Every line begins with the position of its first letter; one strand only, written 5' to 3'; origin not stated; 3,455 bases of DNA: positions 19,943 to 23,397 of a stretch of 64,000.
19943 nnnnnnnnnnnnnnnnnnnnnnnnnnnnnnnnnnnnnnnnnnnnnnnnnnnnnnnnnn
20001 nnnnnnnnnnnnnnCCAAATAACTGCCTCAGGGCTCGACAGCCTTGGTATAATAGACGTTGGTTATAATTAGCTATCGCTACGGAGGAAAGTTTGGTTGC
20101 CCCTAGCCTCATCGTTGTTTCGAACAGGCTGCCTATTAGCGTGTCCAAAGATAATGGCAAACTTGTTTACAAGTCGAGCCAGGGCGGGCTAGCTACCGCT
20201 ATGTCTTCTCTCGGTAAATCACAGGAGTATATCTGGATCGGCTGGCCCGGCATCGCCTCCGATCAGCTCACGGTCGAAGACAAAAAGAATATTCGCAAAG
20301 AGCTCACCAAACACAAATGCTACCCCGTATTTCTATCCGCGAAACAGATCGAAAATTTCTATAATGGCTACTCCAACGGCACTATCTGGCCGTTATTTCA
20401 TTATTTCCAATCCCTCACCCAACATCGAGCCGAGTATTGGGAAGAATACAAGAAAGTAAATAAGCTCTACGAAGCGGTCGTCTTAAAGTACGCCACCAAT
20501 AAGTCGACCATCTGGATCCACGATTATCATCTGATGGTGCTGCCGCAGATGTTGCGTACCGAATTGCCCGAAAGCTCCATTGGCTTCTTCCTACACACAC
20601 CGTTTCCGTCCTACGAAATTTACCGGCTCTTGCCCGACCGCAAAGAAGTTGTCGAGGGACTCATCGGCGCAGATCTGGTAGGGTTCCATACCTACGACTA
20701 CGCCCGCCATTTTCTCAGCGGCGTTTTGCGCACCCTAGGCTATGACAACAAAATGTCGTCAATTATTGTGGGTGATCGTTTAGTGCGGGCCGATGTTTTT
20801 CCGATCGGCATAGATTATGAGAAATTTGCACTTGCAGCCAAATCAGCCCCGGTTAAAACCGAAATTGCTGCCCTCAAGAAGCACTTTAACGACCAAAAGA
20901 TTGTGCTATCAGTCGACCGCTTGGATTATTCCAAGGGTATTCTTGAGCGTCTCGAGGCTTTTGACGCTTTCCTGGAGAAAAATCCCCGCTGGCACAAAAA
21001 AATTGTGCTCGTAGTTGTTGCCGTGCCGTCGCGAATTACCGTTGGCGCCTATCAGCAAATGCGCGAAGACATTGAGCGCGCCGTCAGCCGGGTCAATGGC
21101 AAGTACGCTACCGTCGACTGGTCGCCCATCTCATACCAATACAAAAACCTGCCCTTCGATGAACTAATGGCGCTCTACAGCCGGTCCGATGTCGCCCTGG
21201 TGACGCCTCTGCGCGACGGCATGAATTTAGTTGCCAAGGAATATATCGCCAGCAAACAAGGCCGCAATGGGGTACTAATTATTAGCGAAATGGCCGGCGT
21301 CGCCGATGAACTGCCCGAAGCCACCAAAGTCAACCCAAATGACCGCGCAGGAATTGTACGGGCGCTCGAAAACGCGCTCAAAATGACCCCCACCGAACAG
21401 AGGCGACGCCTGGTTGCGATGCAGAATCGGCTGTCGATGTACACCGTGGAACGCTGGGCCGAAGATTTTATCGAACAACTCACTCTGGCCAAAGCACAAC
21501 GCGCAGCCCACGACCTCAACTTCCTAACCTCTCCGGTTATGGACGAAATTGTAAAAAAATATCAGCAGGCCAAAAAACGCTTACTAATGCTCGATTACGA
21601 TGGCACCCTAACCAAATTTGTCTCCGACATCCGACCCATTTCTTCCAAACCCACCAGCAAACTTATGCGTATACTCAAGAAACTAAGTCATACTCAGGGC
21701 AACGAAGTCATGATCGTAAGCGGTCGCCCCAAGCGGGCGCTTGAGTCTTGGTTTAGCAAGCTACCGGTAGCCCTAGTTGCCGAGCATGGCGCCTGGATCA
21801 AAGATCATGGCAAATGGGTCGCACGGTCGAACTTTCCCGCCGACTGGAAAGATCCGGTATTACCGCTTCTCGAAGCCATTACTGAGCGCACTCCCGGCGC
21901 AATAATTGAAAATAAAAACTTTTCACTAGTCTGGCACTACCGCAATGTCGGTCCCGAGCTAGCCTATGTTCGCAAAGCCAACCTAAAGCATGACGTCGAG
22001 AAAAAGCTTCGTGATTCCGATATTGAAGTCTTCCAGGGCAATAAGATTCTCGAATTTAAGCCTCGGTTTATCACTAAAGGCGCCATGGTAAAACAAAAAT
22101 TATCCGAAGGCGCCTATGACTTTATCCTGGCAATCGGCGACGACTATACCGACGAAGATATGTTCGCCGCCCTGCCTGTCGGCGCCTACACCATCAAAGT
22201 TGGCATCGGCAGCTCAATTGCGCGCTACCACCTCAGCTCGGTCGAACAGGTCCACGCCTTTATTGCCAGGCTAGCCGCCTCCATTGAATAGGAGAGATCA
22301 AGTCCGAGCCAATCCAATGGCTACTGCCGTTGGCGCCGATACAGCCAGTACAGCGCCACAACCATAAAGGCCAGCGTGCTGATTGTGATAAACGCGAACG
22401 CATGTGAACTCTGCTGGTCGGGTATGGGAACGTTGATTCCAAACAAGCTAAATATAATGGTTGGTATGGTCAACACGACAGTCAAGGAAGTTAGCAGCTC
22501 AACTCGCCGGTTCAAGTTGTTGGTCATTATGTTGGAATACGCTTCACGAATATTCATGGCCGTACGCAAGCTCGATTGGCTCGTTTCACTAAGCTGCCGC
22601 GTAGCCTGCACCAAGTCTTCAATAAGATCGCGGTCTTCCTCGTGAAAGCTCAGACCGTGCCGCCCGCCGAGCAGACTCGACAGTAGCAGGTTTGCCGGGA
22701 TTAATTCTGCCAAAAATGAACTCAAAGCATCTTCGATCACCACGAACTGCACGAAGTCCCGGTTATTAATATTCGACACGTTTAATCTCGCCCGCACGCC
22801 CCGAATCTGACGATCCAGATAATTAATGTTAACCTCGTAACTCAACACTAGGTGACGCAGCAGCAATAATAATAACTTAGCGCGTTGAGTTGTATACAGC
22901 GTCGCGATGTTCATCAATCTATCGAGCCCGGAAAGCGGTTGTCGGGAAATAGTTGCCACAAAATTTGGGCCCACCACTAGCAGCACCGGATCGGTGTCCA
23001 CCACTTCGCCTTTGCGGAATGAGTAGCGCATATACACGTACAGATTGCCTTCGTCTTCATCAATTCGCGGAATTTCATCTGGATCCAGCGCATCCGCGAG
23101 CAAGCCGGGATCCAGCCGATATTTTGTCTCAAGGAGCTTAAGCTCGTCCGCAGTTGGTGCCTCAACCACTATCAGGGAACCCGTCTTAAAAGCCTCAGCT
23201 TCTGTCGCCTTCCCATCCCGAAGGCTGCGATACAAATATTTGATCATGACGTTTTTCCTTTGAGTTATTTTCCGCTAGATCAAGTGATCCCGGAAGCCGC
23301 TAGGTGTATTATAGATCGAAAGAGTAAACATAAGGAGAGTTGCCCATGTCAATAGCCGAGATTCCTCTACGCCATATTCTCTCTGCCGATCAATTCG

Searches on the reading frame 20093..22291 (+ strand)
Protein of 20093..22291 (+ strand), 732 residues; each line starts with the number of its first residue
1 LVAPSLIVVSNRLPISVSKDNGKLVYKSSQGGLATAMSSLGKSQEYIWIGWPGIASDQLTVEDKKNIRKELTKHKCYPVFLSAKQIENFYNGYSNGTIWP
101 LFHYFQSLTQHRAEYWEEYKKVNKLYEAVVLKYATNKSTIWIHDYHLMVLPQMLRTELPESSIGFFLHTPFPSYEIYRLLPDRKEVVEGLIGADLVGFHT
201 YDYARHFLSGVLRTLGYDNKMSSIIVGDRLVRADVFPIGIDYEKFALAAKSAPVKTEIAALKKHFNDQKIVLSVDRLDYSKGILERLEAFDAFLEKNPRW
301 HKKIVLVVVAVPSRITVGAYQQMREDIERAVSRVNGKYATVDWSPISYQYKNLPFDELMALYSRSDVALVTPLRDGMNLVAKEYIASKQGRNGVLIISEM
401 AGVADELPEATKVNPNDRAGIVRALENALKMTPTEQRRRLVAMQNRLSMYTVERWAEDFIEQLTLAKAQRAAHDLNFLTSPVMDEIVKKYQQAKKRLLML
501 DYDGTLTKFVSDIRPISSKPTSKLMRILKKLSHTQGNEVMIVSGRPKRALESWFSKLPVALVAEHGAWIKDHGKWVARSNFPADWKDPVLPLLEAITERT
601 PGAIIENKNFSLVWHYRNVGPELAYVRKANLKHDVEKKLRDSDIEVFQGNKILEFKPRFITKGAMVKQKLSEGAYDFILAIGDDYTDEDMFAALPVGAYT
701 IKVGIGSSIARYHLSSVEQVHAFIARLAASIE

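Call 9: search_protein_families(library=ncbifam, proteins=[window:20093-22291:+], max_evalue=0.00001)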
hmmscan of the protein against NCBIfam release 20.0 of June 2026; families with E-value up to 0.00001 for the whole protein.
window:20093-22291:+ (732 aa): 8 families
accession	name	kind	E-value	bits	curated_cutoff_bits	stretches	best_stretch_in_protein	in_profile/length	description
NF011071.0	PRK14501.1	equivalog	1.1e-291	969.5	634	1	6-729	4-726/729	bifunctional alpha,alpha-trehalose-phosphate synthase (UDP-forming)/trehalose-phosphatase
TIGR02400.1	trehalose_OtsA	equivalog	8.9e-172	571.9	564.85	1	6-464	2-455/456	alpha,alpha-trehalose-phosphate synthase (UDP-forming)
TIGR02398.1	gluc_glyc_Psyn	equivalog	3.6e-109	365.6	569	2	219-464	236-481/487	glucosylglycerol-phosphate synthase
NF007513.0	PRK10117.1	equivalog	8e-106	354.8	759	1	6-472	4-460/474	alpha,alpha-trehalose-phosphate synthase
TIGR00685.1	T6PP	equivalog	4.7e-42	144.6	68.05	1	493-728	1-249/250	trehalose-phosphatase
TIGR01484.1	HAD-SF-IIB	subfamily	2.4e-23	83.4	41.8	1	497-696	1-217/221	HAD-IIB family hydrolase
NF007560.0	PRK10187.1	equivalog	2.4e-20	73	327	1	496-729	15-245/266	trehalose-phosphatase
TIGR04047.1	MSMEG_0565_glyc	hypoth_equivalog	4e-08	32.7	259.85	1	229-456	157-364/373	MSMEG_0565 family glycosyltransferase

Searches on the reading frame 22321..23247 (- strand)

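Call 42: search_protein_families(library=pfam, proteins=[window:22321-23247:-], max_evalue=0.001)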
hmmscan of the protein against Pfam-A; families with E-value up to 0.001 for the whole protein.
window:22321-23247:- (308 aa): 1 family
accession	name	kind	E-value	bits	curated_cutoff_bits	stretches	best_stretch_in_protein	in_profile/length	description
PF01544.23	CorA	-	4.8e-41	141.4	27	1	27-304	8-292/292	CorA-like Mg2+ transporter protein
